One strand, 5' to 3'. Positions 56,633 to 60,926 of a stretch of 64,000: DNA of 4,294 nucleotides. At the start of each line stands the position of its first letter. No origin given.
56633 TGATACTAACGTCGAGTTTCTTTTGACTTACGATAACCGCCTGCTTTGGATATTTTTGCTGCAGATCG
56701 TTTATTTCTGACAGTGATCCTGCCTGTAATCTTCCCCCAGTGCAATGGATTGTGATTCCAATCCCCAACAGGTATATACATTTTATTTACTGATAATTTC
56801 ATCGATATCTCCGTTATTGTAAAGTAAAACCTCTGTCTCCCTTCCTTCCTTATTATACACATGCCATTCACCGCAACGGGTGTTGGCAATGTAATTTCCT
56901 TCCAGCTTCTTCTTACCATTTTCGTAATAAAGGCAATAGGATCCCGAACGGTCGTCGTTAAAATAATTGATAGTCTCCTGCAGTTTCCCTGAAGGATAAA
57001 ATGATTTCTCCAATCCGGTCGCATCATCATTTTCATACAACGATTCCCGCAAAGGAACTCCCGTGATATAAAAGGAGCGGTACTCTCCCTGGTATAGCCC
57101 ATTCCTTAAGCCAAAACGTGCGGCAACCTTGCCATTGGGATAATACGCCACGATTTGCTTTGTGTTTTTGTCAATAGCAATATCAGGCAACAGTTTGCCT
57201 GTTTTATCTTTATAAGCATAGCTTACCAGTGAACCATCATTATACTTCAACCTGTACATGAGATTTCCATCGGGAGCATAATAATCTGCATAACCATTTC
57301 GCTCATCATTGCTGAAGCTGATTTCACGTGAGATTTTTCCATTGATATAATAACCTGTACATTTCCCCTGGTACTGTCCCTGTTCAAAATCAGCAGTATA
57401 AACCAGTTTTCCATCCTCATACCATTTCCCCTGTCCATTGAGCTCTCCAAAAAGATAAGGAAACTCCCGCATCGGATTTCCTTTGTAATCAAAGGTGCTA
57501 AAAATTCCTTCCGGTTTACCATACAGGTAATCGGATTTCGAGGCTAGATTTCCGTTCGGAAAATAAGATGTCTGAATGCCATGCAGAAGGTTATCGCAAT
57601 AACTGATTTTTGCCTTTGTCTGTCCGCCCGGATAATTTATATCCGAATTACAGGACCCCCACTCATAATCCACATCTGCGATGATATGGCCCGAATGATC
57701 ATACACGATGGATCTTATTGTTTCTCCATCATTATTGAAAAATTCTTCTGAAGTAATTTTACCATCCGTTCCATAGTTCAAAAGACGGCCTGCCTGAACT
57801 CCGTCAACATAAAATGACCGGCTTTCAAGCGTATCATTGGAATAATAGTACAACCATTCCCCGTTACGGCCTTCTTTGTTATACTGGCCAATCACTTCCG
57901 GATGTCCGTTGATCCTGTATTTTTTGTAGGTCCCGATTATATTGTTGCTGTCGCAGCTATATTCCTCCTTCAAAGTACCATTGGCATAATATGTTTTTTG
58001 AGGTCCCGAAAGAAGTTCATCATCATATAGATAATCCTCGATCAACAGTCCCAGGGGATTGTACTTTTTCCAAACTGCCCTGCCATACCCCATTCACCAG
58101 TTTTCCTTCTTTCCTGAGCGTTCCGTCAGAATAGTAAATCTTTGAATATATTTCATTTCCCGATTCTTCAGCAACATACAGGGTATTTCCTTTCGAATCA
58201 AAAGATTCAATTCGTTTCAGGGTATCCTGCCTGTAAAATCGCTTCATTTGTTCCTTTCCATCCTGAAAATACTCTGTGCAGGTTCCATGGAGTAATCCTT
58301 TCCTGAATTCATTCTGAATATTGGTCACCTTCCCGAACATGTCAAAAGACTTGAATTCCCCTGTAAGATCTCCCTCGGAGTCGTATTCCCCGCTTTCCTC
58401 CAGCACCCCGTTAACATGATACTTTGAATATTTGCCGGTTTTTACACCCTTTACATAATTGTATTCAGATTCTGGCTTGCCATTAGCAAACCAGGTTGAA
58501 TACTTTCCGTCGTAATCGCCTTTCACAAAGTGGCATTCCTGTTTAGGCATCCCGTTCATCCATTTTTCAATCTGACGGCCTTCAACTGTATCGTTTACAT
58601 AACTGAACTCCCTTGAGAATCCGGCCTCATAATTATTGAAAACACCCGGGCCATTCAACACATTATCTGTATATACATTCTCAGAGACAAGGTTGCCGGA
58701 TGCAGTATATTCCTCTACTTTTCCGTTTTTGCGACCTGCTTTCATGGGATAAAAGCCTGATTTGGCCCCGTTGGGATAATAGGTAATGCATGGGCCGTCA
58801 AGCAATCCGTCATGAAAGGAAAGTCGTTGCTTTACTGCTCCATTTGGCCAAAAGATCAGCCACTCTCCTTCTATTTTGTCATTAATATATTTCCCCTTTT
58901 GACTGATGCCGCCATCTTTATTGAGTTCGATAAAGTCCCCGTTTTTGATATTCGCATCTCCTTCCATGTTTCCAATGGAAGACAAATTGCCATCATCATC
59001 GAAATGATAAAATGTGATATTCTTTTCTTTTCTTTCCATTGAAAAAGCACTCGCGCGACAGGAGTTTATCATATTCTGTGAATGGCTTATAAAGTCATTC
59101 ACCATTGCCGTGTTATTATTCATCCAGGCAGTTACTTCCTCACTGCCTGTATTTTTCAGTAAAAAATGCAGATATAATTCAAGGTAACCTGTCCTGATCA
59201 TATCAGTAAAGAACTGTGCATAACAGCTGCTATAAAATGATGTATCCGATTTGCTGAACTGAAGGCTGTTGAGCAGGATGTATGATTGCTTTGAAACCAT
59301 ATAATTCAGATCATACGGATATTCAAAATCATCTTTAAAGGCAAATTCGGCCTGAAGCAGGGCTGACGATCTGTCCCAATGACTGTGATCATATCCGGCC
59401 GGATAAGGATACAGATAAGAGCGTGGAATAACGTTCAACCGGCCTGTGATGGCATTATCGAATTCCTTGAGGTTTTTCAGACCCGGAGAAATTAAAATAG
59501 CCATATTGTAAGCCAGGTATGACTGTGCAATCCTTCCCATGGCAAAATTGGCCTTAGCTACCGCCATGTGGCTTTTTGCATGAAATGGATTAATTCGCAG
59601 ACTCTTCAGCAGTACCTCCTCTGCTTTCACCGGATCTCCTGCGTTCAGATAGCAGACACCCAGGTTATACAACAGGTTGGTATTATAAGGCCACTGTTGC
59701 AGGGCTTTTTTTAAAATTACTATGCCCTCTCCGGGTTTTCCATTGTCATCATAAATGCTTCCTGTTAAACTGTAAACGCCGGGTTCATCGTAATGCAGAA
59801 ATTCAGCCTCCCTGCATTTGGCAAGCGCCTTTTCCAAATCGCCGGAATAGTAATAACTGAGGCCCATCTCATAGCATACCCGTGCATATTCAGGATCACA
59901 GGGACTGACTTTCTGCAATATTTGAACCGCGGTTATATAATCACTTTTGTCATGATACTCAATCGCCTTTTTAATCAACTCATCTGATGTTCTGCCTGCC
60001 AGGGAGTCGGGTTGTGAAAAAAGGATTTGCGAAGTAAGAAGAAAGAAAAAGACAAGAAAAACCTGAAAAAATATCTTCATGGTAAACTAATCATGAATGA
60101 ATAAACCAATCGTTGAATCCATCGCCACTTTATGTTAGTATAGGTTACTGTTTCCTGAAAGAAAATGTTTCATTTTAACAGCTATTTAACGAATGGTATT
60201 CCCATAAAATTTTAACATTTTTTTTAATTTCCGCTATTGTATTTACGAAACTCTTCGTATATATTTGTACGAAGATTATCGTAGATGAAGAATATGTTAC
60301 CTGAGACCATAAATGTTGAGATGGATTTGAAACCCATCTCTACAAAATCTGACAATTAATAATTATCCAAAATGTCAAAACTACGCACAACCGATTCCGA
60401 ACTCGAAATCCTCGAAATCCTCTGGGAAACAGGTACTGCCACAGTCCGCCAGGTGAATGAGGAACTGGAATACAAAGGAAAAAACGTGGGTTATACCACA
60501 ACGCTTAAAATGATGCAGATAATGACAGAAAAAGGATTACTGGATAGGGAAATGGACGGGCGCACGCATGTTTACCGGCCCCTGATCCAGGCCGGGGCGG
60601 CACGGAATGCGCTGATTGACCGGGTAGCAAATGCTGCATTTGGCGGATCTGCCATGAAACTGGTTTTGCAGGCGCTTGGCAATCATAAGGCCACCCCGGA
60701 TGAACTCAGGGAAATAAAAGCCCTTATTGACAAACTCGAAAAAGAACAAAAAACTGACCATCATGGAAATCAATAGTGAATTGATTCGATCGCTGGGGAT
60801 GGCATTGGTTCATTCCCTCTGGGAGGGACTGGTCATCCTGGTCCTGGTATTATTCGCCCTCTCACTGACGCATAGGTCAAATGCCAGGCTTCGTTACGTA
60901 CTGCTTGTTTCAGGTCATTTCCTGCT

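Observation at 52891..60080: A tightly coupled minus-strand operon pairs a secreted TPR+MORN-variant repeat protein with one active and one degenerate DUF3857/transglutaminase-like protein, a candidate uncharacterised envelope system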

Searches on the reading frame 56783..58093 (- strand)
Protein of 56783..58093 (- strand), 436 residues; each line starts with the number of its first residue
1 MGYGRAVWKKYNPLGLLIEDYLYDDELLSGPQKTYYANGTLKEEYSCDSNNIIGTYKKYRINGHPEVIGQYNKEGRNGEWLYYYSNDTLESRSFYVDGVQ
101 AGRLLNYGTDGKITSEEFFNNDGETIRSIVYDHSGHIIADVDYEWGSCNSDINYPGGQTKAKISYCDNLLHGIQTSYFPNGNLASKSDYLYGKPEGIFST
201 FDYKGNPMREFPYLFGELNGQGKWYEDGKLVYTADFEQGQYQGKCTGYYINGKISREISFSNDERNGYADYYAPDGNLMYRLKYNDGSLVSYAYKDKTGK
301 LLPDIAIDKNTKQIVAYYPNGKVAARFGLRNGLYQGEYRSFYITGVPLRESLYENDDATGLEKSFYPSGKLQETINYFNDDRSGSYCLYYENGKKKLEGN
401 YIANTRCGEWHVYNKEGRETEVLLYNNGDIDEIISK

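Call 3: search_protein_families(library=pfam, proteins=[window:56783-58093:-], max_evalue=0.01)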
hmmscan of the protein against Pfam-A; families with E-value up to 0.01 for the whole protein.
window:56783-58093:- (436 aa): 1 family
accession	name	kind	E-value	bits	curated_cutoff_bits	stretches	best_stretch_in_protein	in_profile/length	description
PF07661.19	MORN_2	-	1.3e-30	102.3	29.6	2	359-379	2-22/22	MORN repeat variant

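Call 4: search_protein_families(library=ncbifam, proteins=[window:56783-58093:-], max_evalue=0.01)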
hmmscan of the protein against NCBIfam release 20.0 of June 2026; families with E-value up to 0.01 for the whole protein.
window:56783-58093:- (436 aa): 1 family
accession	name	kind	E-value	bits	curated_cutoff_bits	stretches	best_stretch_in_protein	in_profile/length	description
NF033566.1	adhes_LIC20035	equivalog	4.5e-20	71.9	250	3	6-145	118-262/434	LIC20035 family adhesin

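Call 56: search_protein_families(library=padloc, proteins=[window:56783-58093:-], max_evalue=0.01)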
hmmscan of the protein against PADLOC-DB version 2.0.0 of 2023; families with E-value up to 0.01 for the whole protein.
window:56783-58093:- (436 aa): 0 families

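Call 84: search_solved_structures(query=window:56783-58093:-, max_evalue=0.01)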
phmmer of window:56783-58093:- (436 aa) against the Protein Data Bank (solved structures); distinct sequences matched with E-value up to 0.01: 0.

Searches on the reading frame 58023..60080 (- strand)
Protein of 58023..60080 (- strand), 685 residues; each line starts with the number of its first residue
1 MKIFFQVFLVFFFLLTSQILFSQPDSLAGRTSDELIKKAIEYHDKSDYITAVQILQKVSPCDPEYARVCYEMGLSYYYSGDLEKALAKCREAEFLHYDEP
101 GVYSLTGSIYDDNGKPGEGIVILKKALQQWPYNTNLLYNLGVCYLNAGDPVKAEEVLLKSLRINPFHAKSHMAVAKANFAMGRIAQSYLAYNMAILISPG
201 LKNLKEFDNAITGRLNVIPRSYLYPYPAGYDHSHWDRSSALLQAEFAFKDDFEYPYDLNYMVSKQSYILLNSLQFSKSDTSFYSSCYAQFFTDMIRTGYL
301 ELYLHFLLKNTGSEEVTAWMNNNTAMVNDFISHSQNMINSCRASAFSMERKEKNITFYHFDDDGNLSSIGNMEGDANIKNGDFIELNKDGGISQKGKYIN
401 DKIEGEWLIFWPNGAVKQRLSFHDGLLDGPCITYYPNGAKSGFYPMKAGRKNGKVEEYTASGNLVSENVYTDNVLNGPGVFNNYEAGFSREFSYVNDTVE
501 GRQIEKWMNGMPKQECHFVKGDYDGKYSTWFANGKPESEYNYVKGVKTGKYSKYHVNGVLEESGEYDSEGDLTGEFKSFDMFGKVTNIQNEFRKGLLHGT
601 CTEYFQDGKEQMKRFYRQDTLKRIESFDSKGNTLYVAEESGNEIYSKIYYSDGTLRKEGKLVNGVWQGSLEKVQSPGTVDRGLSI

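Call 3: search_protein_families(library=pfam, proteins=[window:58023-60080:-], max_evalue=0.01)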
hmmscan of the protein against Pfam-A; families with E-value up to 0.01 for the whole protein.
window:58023-60080:- (685 aa): 14 families
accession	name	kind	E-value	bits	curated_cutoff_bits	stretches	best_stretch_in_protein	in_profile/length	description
PF07719.23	TPR_2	-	2.1e-15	55.9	27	2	136-165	3-32/34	Tetratricopeptide repeat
PF00515.34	TPR_1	-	5.9e-14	51.6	27.8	1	136-165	3-32/34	Tetratricopeptide repeat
PF07661.19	MORN_2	-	1.2e-13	50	29.6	0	524-543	2-21/22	MORN repeat variant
PF14559.12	TPR_19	-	3.9e-13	49.9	25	1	113-176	4-67/68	Tetratricopeptide repeat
PF13181.12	TPR_8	-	3.3e-09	36.6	25.7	1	136-166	3-33/34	Tetratricopeptide repeat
PF13431.12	TPR_17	-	2.9e-08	33.8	24.4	1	123-155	2-34/34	Tetratricopeptide repeat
PF13432.12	TPR_16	-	3.8e-07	30.9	32.7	1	108-167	5-64/65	Tetratricopeptide repeat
PF13424.12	TPR_12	-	1.3e-06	29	30.1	1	107-163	10-74/77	Tetratricopeptide repeat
PF13428.12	TPR_14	-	6.3e-06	26.8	23.5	0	135-175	2-42/44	Tetratricopeptide repeat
PF12895.13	ANAPC3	-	1.6e-05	25.5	27.2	1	122-187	11-75/82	Anaphase-promoting complex, cyclosome, subunit 3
PF13414.12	TPR_11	-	0.00016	21.8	26.8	0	41-77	3-39/42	TPR repeat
PF13174.12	TPR_6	-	0.00032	21.6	26.3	0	137-159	3-25/33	Tetratricopeptide repeat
PF02493.26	MORN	-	0.00039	20.6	22.5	0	591-608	4-21/23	MORN repeat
PF13176.12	TPR_7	-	0.0025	18.2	27.9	0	137-163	2-28/36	Tetratricopeptide repeat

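Call 4: search_protein_families(library=ncbifam, proteins=[window:58023-60080:-], max_evalue=0.01)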
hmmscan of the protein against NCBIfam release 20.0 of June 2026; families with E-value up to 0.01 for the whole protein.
window:58023-60080:- (685 aa): 10 families
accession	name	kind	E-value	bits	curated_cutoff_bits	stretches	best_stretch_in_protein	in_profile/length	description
NF040959.1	MamA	equivalog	3.8e-13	49.3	200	1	37-181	42-186/204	magnetosome protein MamA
NF033566.1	adhes_LIC20035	equivalog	5.4e-13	48.5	250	2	446-662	135-342/434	LIC20035 family adhesin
TIGR02917.1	PEP_TPR_lipo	equivalog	3.7e-12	44.9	312.2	1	42-200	373-531/899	XrtA/PEP-CTERM system TPR-repeat protein PrsT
TIGR02521.1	type_IV_pilW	equivalog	1.8e-11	44.1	154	1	32-191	31-192/234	type IV pilus biogenesis/stability protein PilW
NF047371.1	FlcA_CTERM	equivalog_domain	2.2e-05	23.1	300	1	62-155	434-528/646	periplasmic flagellar collar protein FlcA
NF002725.1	PRK02603.1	equivalog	8.6e-05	22.6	143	1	43-154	11-126/173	photosystem I assembly protein Ycf3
NF052415.1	T3SS_chap_SctY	equivalog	9.8e-05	22.8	70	1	104-191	10-100/106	type III secretion apparatus assembly chaperone SctY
NF047507.1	TPR_BatC_Lepto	exception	0.00037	20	175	1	71-170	29-132/214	TPR repeat-containing protein BatC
NF033758.1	gliding_GltE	equivalog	0.001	18.2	225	0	44-98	268-322/411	adventurous gliding motility TPR repeat lipoprotein GltE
NF033920.0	C39_PA2778_fam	equivalog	0.0017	17.8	150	1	114-196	170-252/255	PA2778 family cysteine peptidase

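Call 56: search_protein_families(library=padloc, proteins=[window:58023-60080:-], max_evalue=0.01)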
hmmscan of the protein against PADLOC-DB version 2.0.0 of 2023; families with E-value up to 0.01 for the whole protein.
window:58023-60080:- (685 aa): 0 families

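Call 85: search_solved_structures(query=window:58023-60080:-, max_evalue=0.01)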
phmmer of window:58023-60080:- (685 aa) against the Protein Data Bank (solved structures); distinct sequences matched with E-value up to 0.01: 56.
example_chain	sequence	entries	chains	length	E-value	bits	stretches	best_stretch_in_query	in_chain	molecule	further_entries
9qhb_A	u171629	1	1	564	5.3e-40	140.8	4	41-175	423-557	Engineered tetratricopeptide repeat protein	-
9qhc_A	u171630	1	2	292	2.8e-21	78.9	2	42-175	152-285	Engineered tetratricopeptide repeat protein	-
8bu0_A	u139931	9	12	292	2.2e-20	76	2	42-171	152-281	Consensus tetratricopeptide repeat protein | Crystal structure of an 8-repeat consensus TPR superhelix with Zinc. | Monomer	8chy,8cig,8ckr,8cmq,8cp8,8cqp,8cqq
6vbu_4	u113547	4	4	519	3.8e-11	45.4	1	31-174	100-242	Bardet-Biedl syndrome 4 protein homolog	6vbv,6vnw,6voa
7obi_A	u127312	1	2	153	1.7e-10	43.3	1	41-170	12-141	CTPR-rv4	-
6xt9_D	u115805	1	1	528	7.9e-10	41.1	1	27-174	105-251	Bardet-Biedl syndrome 4 protein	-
8ch0_A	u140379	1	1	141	8e-10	41.1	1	41-165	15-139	Consensus tetratricopeptide repeat protein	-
2fo7_A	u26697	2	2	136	1.2e-09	40.5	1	41-165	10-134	SYNTHETIC CONSENSUS TPR PROTEIN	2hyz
7yeh_B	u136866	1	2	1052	1.5e-09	40.2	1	57-201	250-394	UDP-N-acetylglucosamine--peptide N-acetylglucosaminyltransferase 110 kDa subunit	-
7yea_A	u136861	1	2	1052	1.5e-09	40.1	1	57-201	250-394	UDP-N-acetylglucosamine--peptide N-acetylglucosaminyltransferase 110 kDa subunit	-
7ntf_A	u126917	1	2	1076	3.1e-09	39.1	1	57-201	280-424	Isoform 1 of UDP-N-acetylglucosamine--peptide N-acetylglucosaminyltransferase 110 kDa subu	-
1w3b_A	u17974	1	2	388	3.8e-09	38.8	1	57-201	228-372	UDP-N-ACETYLGLUCOSAMINE--PEPTIDE N-ACETYLGLUCOSAMINYLTRANSFERASE 110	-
6eou_A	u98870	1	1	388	4.3e-09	38.7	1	58-201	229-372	UDP-N-acetylglucosamine--peptide N-acetylglucosaminyltransferase 110 kDa subunit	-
9gzg_A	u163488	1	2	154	1.2e-08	37.2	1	41-176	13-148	Engineered CTPR protein with glutamic acids for conductivity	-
2wqh_A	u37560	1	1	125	2.8e-08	36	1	65-176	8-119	CTPR3Y3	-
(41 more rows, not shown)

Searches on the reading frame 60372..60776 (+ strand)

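Call 3: search_protein_families(library=pfam, proteins=[window:60372-60776:+], max_evalue=0.01)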
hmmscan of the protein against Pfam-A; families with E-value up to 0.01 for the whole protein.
window:60372-60776:+ (134 aa): 5 families
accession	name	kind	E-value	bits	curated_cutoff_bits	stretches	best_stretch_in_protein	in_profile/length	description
PF03965.22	Penicillinase_R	-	9.3e-26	90.9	22.6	1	7-120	2-114/115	Penicillinase repressor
PF01475.25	FUR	-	4.1e-05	24.2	23.1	1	3-62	3-65/121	Ferric uptake regulator family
PF01978.25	TrmB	-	0.0023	18.2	25.6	1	7-71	7-65/68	Sugar-specific transcriptional regulator TrmB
PF08100.18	Dimerisation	-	0.0036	17.5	25.6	1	9-69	26-82/93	O-methyltransferase dimerisation domain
PF08461.16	HTH_12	-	0.0063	16.9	21.4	0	12-62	2-53/66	Ribonuclease R winged-helix domain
